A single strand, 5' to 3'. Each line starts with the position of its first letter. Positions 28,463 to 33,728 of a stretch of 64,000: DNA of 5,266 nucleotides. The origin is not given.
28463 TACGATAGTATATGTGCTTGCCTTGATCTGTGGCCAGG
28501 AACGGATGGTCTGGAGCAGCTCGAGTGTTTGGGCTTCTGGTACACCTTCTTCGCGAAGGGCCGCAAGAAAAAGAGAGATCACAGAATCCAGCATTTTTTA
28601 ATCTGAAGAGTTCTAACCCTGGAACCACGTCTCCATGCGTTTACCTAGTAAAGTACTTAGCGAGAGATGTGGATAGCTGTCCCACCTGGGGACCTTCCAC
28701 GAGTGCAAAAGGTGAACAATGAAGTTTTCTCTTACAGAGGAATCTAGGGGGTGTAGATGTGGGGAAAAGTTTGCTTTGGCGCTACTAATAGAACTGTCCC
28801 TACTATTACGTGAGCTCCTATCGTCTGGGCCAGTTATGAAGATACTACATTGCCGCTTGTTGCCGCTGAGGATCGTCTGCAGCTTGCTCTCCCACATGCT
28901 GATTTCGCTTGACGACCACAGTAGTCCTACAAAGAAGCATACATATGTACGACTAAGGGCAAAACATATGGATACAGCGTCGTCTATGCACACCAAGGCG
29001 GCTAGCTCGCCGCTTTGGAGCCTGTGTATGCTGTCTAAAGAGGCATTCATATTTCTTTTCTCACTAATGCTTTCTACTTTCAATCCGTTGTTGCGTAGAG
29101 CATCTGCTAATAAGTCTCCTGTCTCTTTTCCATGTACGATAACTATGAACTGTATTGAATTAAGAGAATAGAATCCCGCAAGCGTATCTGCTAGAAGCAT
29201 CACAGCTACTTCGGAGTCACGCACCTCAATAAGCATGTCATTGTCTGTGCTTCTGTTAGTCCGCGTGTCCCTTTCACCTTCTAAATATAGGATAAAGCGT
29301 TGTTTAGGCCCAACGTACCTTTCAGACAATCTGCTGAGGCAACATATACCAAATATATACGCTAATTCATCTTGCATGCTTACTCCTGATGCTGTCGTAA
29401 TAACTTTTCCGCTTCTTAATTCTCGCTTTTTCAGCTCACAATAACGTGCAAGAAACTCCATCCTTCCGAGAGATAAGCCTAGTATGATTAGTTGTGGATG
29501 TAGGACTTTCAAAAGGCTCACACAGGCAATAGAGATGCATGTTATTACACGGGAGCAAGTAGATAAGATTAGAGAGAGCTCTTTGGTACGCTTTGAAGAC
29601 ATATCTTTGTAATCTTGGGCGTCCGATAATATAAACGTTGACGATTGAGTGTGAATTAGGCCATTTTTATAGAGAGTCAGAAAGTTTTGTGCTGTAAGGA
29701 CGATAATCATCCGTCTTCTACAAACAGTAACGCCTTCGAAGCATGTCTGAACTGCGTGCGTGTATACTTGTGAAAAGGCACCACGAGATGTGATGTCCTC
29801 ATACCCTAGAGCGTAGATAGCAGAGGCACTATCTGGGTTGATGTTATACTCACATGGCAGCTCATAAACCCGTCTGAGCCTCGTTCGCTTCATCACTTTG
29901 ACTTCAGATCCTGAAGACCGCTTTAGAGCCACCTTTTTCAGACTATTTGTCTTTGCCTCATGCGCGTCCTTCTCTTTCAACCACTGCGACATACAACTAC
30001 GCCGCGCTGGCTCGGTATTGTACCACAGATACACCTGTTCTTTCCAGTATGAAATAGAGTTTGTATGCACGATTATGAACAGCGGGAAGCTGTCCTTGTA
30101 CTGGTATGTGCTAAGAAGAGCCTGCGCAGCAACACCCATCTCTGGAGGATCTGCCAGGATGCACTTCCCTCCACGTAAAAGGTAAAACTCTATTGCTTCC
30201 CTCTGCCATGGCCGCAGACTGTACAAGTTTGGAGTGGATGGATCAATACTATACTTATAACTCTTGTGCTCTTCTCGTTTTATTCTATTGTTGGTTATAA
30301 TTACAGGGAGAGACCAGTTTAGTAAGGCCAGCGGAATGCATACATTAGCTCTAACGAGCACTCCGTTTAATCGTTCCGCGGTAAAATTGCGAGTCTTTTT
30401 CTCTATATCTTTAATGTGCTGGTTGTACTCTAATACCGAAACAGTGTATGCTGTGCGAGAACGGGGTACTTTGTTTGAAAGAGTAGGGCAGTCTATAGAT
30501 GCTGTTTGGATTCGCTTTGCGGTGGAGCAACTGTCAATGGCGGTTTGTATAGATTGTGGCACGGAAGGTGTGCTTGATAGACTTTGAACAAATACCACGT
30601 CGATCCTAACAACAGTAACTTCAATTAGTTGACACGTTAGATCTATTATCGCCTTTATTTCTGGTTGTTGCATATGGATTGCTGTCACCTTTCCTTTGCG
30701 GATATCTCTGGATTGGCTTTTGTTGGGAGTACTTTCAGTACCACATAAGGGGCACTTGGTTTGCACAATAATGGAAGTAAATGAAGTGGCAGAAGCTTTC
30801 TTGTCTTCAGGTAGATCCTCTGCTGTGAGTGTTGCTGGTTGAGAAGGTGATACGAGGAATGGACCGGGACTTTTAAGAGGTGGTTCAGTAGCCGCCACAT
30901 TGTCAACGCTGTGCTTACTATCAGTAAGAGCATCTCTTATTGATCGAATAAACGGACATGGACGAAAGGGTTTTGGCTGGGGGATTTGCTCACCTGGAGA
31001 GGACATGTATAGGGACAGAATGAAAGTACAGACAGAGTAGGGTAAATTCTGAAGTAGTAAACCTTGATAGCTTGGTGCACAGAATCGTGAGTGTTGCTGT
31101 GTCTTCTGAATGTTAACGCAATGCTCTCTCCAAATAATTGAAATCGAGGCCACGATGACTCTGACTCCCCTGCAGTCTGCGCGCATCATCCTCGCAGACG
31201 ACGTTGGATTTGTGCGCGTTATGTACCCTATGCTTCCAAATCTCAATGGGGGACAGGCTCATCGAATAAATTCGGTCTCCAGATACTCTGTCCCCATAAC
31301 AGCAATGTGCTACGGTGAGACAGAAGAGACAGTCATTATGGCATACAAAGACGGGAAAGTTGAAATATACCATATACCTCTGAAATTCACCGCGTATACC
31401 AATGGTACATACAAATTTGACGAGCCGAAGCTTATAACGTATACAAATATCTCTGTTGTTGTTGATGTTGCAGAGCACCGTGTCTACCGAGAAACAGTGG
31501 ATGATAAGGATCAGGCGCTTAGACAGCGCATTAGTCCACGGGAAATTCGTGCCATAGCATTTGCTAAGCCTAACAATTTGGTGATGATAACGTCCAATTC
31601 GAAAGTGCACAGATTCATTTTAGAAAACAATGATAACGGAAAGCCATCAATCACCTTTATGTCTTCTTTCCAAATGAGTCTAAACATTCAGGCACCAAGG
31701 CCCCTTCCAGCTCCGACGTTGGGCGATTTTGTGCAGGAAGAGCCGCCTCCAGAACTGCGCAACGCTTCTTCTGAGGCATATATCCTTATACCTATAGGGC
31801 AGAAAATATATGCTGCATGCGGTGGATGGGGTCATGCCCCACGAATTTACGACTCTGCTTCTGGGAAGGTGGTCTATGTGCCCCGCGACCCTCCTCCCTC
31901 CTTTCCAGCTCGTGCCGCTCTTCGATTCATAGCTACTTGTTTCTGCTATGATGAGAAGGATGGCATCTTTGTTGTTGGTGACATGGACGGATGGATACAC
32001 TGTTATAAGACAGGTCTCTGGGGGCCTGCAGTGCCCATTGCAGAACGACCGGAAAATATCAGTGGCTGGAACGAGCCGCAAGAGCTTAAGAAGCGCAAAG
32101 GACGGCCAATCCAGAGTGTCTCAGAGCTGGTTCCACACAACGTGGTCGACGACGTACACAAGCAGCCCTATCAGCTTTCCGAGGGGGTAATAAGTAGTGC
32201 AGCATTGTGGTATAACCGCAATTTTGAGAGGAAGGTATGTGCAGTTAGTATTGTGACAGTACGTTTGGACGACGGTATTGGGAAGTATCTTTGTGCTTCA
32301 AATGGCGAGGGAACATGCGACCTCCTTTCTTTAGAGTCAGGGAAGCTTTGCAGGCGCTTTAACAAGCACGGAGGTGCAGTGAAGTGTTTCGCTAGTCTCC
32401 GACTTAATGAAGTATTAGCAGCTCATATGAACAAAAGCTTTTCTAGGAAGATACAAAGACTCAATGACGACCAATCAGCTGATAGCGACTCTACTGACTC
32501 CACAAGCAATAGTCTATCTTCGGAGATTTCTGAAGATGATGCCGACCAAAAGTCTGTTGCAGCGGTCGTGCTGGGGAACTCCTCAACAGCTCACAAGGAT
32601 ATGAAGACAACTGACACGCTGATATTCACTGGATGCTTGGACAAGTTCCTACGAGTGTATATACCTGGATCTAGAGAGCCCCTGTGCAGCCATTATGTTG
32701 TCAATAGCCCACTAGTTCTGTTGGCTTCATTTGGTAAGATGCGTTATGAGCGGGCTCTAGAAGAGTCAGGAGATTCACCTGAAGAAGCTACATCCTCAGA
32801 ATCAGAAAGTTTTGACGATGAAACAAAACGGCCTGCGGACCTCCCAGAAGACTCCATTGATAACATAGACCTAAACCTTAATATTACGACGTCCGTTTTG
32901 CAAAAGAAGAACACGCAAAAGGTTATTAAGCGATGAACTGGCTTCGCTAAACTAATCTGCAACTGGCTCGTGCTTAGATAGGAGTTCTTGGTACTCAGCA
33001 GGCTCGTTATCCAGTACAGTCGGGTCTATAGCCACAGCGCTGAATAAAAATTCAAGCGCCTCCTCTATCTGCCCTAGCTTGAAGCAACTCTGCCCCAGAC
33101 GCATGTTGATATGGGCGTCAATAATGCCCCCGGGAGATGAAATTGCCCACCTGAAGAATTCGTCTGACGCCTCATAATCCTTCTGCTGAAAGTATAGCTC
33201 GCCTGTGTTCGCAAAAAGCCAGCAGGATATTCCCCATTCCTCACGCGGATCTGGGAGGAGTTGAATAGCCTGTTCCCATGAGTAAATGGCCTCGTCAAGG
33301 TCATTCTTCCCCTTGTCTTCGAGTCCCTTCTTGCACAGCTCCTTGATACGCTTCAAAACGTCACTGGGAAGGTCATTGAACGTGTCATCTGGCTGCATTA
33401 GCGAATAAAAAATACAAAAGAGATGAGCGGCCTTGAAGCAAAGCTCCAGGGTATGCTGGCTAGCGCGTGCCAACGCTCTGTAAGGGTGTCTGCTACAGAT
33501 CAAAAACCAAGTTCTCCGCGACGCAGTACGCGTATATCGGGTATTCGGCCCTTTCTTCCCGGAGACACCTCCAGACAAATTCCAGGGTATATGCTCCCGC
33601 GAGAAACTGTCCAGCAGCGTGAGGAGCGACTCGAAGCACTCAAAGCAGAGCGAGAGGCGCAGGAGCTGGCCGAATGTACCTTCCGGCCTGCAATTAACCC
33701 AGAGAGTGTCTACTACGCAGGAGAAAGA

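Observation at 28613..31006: Rad54/SNF2-like protein with a destroyed P-loop (putative pseudo-ATPase)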

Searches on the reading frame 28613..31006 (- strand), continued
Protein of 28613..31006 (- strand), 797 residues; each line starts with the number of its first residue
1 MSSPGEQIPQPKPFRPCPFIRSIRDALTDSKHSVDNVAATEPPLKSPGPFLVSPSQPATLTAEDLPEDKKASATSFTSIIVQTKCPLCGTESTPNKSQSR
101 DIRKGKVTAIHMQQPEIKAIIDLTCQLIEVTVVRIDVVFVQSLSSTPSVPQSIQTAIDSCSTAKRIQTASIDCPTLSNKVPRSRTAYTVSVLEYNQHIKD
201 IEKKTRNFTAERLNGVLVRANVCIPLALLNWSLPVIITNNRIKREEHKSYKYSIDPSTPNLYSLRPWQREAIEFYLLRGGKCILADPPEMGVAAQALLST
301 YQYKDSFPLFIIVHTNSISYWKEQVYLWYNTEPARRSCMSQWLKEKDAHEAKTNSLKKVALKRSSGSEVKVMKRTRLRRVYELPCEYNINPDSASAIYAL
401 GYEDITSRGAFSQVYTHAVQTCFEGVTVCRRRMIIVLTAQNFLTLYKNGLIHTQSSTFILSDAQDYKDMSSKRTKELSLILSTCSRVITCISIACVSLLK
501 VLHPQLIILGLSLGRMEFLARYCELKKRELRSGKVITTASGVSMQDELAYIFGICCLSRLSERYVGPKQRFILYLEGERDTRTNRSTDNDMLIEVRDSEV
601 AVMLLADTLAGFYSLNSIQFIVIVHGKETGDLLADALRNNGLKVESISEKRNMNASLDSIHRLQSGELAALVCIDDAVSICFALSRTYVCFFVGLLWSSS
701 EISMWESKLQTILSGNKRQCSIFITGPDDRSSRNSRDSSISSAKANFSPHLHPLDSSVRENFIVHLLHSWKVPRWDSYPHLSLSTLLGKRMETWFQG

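Call 49: fold_search(model_id=the predicted structure, library=pdb)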
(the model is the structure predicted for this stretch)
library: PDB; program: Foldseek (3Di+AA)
matches with E <= 10: 1783; with E <= 0.001: 679
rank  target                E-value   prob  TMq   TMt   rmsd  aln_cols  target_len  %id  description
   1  8atf_G                1.1e-11  1.00  0.37  0.63   7.3       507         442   13  Nucleosome-bound Ino80 ATPase (released 2022-12-14)
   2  9wbz_A                4.2e-11  1.00  0.40  0.46  14.6       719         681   10  The structure of NCP-motor-ARP module of ncBAF-nucleosome complex (released 2026-02-18)
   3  9n6k_L                6.4e-11  1.00  0.37  0.38  10.3       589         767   12  2.88 A S.cerevisiae Chd1[L886G/L889G/L891G]-nucleosome 2:1 complex with DNA-binding domain (released 2025-06-11)
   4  9gd3_W                9.9e-11  1.00  0.37  0.35  10.3       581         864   12  Structure of a mononucleosome bound by one copy of Chd1 with the DBD on the exit-side DNA. (released 2024-09-18)
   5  7oob_b                1.2e-10  1.00  0.36  0.53   6.3       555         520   10  Pol II-CSB-CSA-DDB1-UVSSA-ADPBeF3 (Structure2) (released 2021-10-13)
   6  6ne3_W                1.4e-10  1.00  0.37  0.60   7.0       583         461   10  Cryo-EM structure of singly-bound SNF2h-nucleosome complex with SNF2h bound at SHL-2 (released 2019-07-17)
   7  1z3i                  2.5e-10  1.00  0.34  0.41   8.7       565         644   12  Structure of the SWI2/SNF2 chromatin remodeling domain of eukaryotic Rad54 (released 2005-04-05)
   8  7pli_B                2.6e-10  1.00  0.31  0.50  12.2       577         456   13  DEAD-box helicase DbpA bound to single stranded RNA and ADP/BeF3 (released 2022-09-07)
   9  9jnz_K                2.6e-10  1.00  0.35  0.51   9.6       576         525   11  Structure of isw1-nucleosome complex in Apo state (released 2025-04-09)
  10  7vdv_A                2.9e-10  1.00  0.40  0.39   9.2       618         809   10  The overall structure of human chromatin remodeling PBAF-nucleosome complex (released 2022-05-18)
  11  6vz4_MODEL_1_K        3.1e-10  1.00  0.36  0.46  12.2       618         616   12  Cryo-EM structure of Sth1-Arp7-Arp9-Rtt102 bound to the nucleosome in ADP Beryllium Fluoride state (released 2020-12-02)
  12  9lj2_K                3.6e-10  1.00  0.35  0.45   9.9       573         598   12  Structure of isw1-nucleosome double-bound complex in ADP-ADP+ state (released 2025-04-09)
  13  9n6h_K                3.8e-10  1.00  0.37  0.37   9.7       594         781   13  2.54 A S.cerevisiae Chd1[L886G/L889G/L891G]-nucleosome 1:1 complex (released 2025-06-11)
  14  9rn1_I                3.8e-10  1.00  0.35  0.37  15.9       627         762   10  Structure of BAF-nucleosome complex with OCT4-SOX2 at SHL+6 in ADP-bound state, BAF47 bound to ATPase lobe 2 (released 2026-02-11)
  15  4brw_A                3.8e-10  1.00  0.19  0.36  18.0       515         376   11  Crystal structure of the yeast Dhh1-Pat1 complex (released 2013-07-24)
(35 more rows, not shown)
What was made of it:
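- Foldseek top hits are Ino80, BAF, Chd1, CSB and Rad54 at E about 1e-11 (call 49).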

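Call 55: search_protein_families(library=pfam, alignment_id=A4, max_evalue=0.001)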
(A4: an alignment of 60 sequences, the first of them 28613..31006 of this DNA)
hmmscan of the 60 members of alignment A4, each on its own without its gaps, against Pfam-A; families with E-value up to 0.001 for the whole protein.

A. member 1, window:28613-31006:- (797 aa): 0 families

B. families by the number of members that match (of 60 scanned): 15 families
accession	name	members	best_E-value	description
PF00176.29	SNF2-rel_dom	59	1.1e-36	SNF2-related domain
PF00271.37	Helicase_C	57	4e-20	Helicase conserved C-terminal domain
PF04851.21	ResIII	52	1.8e-14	Type III restriction enzyme, res subunit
PF00270.35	DEAD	28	5e-09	DEAD/DEAH box helicase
PF07443.18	HARP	17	8.4e-19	HepA-related protein (HARP)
PF16203.11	ERCC3_RAD25_C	8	6.4e-06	ERCC3/RAD25/XPB C-terminal helicase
PF20600.3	ExoX-like_C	5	9.7e-09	Exodeoxyribonuclease X-like C-terminal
PF06733.21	DEAD_2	3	5.8e-07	DEAD_2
PF02037.33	SAP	2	1e-09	SAP domain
PF13872.12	AAA_34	2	0.00019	P-loop containing NTP hydrolase pore-1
PF06839.17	Zn_ribbon_GRF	1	6e-18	GRF zinc finger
PF08711.16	Med26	1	9.6e-06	TFIIS helical bundle-like domain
PF13086.12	AAA_11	1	0.0003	AAA domain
PF08654.15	DASH_Dad2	1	0.00044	DASH complex subunit Dad2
PF10557.15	Cullin_Nedd8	1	0.00047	Cullin protein neddylation domain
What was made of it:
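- Closest known: Rad54. Different: Rad54 proteins were not seen among the sampled top hits (call 55).
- None carries a chromo, bromo or SANT domain (call 55). No remodeller accessory domains are present (call 55).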

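Call 58: search_solved_structures(query=A5, max_evalue=0.01, show_alignments=1)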
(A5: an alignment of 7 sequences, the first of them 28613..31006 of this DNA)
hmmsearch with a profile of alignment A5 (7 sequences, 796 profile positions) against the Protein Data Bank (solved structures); distinct sequences matched with E-value up to 0.01: 54.
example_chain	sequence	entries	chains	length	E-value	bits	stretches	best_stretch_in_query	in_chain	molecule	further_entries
7otq_K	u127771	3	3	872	1.6e-10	42.9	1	262-326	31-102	Chromodomain-helicase-DNA-binding protein 1-like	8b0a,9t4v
7epu_B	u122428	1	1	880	1.7e-10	42.9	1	262-326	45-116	Chromodomain-helicase-DNA-binding protein 1-like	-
7enn_K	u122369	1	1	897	1.8e-10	42.8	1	262-326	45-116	Chromodomain-helicase-DNA-binding protein 1-like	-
9jao_C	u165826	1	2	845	2.5e-10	42.3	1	262-330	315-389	SWI/SNF-related matrix-associated actin-dependent regulator of chromatin subfamily A conta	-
3fht_A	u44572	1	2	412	6.3e-07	31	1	586-673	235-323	ATP-dependent RNA helicase DDX19B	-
3g0h_A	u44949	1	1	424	6.6e-07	30.9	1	586-673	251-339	ATP-dependent RNA helicase DDX19B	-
6b4i_E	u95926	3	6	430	6.8e-07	30.9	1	586-673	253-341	ATP-dependent RNA helicase DDX19B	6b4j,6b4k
3fmp_B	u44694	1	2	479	7.2e-07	30.8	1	586-673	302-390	ATP-dependent RNA helicase DDX19B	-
3ews_A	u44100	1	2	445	7.2e-07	30.8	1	586-673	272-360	ATP-dependent RNA helicase DDX19B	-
1z3i_X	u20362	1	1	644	8.7e-06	27.2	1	244-330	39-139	similar to RAD54-like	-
6vzg_K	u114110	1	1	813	1.2e-05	26.8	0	261-328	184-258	Nuclear protein STH1/NPS1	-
6vz4_K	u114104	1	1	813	1.2e-05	26.8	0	261-328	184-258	Nuclear protein STH1/NPS1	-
7ux9_P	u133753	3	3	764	2.7e-05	25.6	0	250-327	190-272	ATP-dependent DNA helicase DDM1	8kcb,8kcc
8wh5_K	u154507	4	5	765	2.7e-05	25.6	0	250-327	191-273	ATP-dependent DNA helicase DDM1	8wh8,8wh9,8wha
8j90_K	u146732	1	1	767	2.7e-05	25.6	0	250-327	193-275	ATP-dependent DNA helicase DDM1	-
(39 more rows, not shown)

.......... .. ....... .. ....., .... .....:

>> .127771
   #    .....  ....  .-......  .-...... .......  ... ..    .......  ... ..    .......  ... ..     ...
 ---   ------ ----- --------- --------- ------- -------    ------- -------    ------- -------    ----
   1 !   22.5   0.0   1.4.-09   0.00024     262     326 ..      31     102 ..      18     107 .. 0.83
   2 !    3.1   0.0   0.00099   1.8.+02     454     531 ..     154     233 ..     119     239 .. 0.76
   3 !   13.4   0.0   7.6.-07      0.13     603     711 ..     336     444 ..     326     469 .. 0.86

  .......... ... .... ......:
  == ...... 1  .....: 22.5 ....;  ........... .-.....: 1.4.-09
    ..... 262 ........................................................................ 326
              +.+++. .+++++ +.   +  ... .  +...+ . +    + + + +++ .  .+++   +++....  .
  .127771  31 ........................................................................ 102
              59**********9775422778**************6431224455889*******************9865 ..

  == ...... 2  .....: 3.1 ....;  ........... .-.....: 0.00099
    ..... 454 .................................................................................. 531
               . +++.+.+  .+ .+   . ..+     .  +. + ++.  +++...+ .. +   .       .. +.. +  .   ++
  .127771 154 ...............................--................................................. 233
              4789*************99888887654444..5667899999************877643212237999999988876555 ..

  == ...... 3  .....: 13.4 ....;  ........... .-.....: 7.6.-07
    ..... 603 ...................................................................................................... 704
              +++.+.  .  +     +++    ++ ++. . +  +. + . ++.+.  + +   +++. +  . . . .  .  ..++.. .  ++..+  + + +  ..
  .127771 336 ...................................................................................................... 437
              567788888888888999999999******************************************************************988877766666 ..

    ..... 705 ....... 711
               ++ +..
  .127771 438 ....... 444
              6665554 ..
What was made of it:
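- On SNF2 family (SF2 ATPases with SNF2-rel_dom + Helicase_C): Profile A5 against the PDB gives CHD1L at 1.6e-10 and SMARCAD1 at 2.5e-10 (call 58).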

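Call 74: find_encoding_contigs(protein=P0005, flank=5000, max_places=1)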
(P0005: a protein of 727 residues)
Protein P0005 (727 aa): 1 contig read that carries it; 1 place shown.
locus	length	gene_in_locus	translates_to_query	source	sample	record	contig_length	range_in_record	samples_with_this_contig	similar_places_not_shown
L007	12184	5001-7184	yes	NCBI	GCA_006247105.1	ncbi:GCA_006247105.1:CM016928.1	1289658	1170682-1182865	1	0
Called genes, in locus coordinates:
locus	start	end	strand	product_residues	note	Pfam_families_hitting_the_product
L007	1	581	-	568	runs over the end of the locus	PF24319:DUF7491 (weak), PF16796:Microtub_bd, PF00225:Kinesin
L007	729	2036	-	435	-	-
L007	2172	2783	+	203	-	PF00132:Hexapep, PF14602:Hexapep_2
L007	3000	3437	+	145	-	PF13424:TPR_12 (faint), PF13432:TPR_16 (faint), PF00515:TPR_1 (faint), PF07719:TPR_2 (faint), PF13181:TPR_8 (faint)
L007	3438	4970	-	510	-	-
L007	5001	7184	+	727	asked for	PF00176:SNF2-rel_dom, PF00271:Helicase_C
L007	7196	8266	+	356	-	PF23381:Beta-prop_IFT122_1st (faint), PF21032:PROPPIN, PF24817:WD40_WDHD1_1st (weak), PF25173:Beta-prop_WDR3_1st (weak), PF25175:Beta-prop_WDR5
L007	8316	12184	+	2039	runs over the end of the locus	PF00454:PI3_PI4_kinase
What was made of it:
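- The G. muris locus has the same gene set (call 74).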

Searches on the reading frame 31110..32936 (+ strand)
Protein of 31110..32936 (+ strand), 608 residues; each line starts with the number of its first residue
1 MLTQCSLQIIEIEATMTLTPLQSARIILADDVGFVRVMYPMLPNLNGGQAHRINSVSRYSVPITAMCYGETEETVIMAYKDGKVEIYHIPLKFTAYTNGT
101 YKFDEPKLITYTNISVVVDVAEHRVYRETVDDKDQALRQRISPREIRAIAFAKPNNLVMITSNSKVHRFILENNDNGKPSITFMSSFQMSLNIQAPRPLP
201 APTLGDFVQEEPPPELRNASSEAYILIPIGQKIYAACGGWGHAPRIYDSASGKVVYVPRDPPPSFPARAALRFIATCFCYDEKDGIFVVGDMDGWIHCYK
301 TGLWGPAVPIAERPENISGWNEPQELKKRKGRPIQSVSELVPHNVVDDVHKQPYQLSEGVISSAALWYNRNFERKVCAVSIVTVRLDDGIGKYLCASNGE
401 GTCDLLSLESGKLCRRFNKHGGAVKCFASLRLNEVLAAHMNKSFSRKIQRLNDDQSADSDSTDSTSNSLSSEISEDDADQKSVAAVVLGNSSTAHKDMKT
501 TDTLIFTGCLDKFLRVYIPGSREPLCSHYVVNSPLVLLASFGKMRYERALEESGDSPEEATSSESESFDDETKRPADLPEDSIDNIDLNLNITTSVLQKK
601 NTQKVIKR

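Call 9: search_protein_families(library=pfam, proteins=[window:31110-32936:+], max_evalue=0.001)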
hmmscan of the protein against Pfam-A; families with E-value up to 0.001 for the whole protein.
window:31110-32936:+ (608 aa): 1 family
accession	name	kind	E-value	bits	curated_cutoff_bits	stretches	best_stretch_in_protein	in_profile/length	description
PF12894.13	ANAPC4_WD40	-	4.6e-05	24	22.9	0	391-426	50-85/91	Anaphase-promoting complex subunit 4 WD40 domain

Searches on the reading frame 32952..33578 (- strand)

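Call 70: search_protein_families(library=pfam, proteins=[window:32952-33578:-], max_evalue=0.001)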
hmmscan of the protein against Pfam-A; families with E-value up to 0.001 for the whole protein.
window:32952-33578:- (208 aa): 7 families
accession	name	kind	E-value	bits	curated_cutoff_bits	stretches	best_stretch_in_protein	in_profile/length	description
PF00515.34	TPR_1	-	9.5e-14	51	27.8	1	160-187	6-33/34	Tetratricopeptide repeat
PF07719.23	TPR_2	-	2.6e-11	43.1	27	0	158-187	4-33/34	Tetratricopeptide repeat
PF13414.12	TPR_11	-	6.6e-09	35.8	26.8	0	91-110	7-26/42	TPR repeat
PF13181.12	TPR_8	-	1.1e-08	35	25.7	0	155-187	1-33/34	Tetratricopeptide repeat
PF13424.12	TPR_12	-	3.8e-06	27.4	30.1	0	93-146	18-72/77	Tetratricopeptide repeat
PF14559.12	TPR_19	-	0.00012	22.8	25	0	154-201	24-66/68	Tetratricopeptide repeat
PF13428.12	TPR_14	-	0.00081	20.3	23.5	0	159-187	5-33/44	Tetratricopeptide repeat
